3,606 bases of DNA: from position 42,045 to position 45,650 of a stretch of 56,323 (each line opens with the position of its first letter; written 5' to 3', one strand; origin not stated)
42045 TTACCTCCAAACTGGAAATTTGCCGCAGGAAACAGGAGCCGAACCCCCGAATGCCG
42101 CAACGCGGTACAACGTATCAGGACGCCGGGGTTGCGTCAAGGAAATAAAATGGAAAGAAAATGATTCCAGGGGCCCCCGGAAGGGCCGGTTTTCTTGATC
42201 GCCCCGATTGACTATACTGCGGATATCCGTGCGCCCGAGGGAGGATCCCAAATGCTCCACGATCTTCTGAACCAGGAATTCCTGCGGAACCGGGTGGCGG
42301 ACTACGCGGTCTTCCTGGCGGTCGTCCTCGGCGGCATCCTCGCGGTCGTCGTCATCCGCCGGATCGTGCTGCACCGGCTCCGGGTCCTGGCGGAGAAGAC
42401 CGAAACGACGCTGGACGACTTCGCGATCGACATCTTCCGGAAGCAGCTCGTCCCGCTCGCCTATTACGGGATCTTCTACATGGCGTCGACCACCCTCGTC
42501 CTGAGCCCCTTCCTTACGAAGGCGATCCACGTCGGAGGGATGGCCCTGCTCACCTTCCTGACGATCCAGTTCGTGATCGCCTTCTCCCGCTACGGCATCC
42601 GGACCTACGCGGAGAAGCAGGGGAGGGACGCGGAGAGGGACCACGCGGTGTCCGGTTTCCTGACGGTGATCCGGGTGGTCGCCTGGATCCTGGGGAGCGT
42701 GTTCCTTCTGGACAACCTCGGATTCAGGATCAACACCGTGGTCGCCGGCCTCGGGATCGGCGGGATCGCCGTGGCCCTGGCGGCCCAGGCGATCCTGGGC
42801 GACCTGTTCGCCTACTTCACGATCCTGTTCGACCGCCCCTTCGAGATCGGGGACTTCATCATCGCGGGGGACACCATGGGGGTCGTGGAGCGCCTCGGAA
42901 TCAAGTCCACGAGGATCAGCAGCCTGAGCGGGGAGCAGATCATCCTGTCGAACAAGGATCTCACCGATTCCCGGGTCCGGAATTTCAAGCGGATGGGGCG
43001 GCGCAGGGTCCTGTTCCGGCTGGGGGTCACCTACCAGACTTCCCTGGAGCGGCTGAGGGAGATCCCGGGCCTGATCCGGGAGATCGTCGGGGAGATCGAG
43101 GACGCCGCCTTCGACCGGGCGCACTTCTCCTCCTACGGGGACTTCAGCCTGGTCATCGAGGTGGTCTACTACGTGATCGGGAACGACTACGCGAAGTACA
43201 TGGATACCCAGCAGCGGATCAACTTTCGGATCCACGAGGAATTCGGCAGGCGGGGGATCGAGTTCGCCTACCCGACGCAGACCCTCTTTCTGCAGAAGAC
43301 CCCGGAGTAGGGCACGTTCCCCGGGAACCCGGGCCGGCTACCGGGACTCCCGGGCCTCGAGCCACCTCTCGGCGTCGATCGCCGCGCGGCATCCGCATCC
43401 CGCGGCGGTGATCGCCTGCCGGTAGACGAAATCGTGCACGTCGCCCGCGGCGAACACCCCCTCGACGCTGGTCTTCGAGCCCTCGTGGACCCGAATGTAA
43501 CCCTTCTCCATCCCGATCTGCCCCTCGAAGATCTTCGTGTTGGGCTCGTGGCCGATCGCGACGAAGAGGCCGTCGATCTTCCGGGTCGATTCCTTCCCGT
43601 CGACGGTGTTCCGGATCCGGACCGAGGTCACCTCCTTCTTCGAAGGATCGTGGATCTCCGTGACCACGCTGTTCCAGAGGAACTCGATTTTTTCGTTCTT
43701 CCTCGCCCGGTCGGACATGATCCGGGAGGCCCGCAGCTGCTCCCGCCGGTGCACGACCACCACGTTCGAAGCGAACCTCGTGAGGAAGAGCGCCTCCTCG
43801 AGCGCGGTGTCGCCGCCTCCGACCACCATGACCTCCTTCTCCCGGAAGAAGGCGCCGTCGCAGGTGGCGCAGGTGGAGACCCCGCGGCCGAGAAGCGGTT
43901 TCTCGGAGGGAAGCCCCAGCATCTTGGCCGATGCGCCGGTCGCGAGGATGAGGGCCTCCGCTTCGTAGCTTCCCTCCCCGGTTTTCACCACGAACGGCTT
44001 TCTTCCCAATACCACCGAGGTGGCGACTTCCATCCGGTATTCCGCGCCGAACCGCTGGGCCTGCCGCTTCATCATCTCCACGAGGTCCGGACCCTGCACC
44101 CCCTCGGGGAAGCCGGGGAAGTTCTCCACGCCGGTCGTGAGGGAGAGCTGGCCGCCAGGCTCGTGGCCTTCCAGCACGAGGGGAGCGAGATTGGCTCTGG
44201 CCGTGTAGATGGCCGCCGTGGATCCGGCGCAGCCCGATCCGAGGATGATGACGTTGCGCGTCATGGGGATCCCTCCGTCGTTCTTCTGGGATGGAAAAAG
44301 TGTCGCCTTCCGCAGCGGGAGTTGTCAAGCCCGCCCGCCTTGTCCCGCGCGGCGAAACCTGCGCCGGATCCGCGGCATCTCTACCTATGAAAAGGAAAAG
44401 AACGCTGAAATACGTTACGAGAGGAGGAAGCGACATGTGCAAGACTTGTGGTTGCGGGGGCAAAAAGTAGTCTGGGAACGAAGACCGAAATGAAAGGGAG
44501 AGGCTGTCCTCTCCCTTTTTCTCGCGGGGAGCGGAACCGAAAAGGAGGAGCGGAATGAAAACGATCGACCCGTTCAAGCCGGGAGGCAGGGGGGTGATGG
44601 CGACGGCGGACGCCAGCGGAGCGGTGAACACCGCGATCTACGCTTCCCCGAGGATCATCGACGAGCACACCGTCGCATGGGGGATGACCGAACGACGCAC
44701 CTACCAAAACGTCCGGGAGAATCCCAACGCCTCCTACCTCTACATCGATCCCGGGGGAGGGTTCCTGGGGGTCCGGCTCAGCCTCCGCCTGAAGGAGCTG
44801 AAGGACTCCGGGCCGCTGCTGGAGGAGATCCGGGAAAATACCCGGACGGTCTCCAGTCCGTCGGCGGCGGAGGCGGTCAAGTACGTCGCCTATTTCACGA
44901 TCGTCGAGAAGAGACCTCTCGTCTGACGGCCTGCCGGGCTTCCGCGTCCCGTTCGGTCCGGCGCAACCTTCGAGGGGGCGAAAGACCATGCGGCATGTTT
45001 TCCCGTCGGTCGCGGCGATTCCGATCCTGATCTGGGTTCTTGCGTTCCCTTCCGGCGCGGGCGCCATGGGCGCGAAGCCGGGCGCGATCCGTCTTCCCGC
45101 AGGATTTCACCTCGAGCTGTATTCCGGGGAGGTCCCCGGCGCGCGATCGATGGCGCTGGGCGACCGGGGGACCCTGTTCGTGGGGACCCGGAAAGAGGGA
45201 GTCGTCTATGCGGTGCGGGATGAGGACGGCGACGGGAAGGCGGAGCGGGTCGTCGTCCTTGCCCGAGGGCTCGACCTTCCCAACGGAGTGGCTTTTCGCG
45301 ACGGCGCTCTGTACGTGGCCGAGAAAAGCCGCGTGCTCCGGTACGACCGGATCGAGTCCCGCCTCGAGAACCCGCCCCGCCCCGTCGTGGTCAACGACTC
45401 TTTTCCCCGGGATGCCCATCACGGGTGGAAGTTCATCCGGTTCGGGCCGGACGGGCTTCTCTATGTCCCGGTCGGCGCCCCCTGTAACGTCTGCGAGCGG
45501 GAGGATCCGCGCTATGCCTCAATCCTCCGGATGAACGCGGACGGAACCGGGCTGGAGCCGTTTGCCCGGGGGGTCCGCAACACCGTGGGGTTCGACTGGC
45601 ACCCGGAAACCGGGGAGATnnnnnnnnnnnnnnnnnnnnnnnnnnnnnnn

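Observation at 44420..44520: Stand-alone 11-aa metal-binding micro-peptide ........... with its own RBS and terminator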

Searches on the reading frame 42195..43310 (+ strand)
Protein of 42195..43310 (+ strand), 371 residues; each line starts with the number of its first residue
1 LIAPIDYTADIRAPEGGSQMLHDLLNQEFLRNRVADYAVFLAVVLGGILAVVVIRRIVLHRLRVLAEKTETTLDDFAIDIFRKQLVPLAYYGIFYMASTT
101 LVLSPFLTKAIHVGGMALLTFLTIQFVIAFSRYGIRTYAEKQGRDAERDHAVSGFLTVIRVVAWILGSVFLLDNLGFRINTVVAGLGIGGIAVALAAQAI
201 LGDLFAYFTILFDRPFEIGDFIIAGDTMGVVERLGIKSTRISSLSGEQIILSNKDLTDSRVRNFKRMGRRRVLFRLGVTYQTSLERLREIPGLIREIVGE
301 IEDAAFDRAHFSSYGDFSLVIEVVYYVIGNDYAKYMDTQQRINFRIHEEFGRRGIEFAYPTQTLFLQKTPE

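Call 6: search_protein_families(library=pfam, proteins=[window:42195-43310:+])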
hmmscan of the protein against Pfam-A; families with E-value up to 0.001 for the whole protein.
window:42195-43310:+ (371 aa): 3 families
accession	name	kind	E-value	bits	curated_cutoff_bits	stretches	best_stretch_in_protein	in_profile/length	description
PF00924.24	MS_channel_2nd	-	5.2e-16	59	20.2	1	200-266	2-68/68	Mechanosensitive ion channel, beta-domain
PF21082.3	MS_channel_3rd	-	1.8e-08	35.1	21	1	274-357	3-88/88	Mechanosensitive ion channel MscS, C-terminal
PF21088.3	MS_channel_1st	-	3.2e-07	30.6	23.1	1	157-198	1-42/42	Mechanosensitive ion channel, transmembrane helices 2/3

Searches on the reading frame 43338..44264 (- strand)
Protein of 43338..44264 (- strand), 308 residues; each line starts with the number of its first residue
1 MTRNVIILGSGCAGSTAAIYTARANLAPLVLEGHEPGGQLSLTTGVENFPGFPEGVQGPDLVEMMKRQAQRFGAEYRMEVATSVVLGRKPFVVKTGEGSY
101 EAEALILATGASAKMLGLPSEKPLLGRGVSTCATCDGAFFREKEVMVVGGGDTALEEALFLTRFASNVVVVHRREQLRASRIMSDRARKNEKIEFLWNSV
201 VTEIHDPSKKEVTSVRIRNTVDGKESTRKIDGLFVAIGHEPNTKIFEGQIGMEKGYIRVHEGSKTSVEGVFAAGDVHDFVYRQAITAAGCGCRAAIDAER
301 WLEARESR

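Call 6: search_protein_families(library=pfam, proteins=[window:43338-44264:-])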
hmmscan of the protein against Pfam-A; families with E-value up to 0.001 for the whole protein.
window:43338-44264:- (308 aa): 7 families
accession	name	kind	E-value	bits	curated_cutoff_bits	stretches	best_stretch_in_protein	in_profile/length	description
PF07992.20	Pyr_redox_2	-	5e-52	177.6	26.1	1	4-288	2-288/291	Pyridine nucleotide-disulphide oxidoreductase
PF00070.33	Pyr_redox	-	2.9e-19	69.8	22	1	145-218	2-80/82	Pyridine nucleotide-disulphide oxidoreductase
PF13738.12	Pyr_redox_3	-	5.7e-19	68.9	30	1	82-274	105-305/305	Pyridine nucleotide-disulphide oxidoreductase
PF01266.30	DAO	-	5e-10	39.9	27.9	1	57-239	147-335/353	FAD dependent oxidoreductase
PF03486.20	HI0933_like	-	6.2e-07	29.5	50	0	52-112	102-165/244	HI0933-like protein Rossmann domain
PF00890.30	FAD_binding_2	-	3.6e-06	26.9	20.4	1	5-65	2-64/414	FAD binding domain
PF13434.12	Lys_Orn_oxgnase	-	0.00048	19.8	21.3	0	185-240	284-338/339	L-lysine 6-monooxygenase/L-ornithine 5-monooxygenase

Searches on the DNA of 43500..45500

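Call 5: search_rna_families(source=window, start=43500, end=45500, threshold=evalue, max_evalue=10)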
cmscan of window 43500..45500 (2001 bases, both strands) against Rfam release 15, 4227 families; matches with E-value up to 10: 6.
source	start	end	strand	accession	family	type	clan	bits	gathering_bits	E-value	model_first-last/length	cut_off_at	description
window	44489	44548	+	RF01730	Termite-leu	Cis-reg;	-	30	51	0.00053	1-78/78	no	Termite-leu RNA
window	45239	45347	-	RF00009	RNaseP_nuc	Gene; ribozyme;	CL00002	22.2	28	0.00041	1-301/301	no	Nuclear RNase P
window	44797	44865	+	RF03371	mir-4788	Gene; miRNA;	-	18.2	91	5.1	1-80/80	no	mir-4788 microRNA precursor family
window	43561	43668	-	RF00166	PrrB_RsmZ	Gene; sRNA;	CL00106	15.9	44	0.87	1-133/133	no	PrrB/RsmZ RNA family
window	43630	43683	-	RF03024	Rothia-sucC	Cis-reg;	-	15.9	64.5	8.4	1-59/59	no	Rothia-sucC RNA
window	43927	43969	+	RF01131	sR47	Gene; snRNA; snoRNA; CD-box;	CL00132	14.1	40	3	1-55/55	no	Small nucleolar RNA sR47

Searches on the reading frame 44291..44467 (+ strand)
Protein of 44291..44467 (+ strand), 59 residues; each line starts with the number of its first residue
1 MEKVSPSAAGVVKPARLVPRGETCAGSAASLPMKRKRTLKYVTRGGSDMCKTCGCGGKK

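Call 58: list_cluster_members(proteins=[L019:4020-4199:+, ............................, window:44291-44467:+])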
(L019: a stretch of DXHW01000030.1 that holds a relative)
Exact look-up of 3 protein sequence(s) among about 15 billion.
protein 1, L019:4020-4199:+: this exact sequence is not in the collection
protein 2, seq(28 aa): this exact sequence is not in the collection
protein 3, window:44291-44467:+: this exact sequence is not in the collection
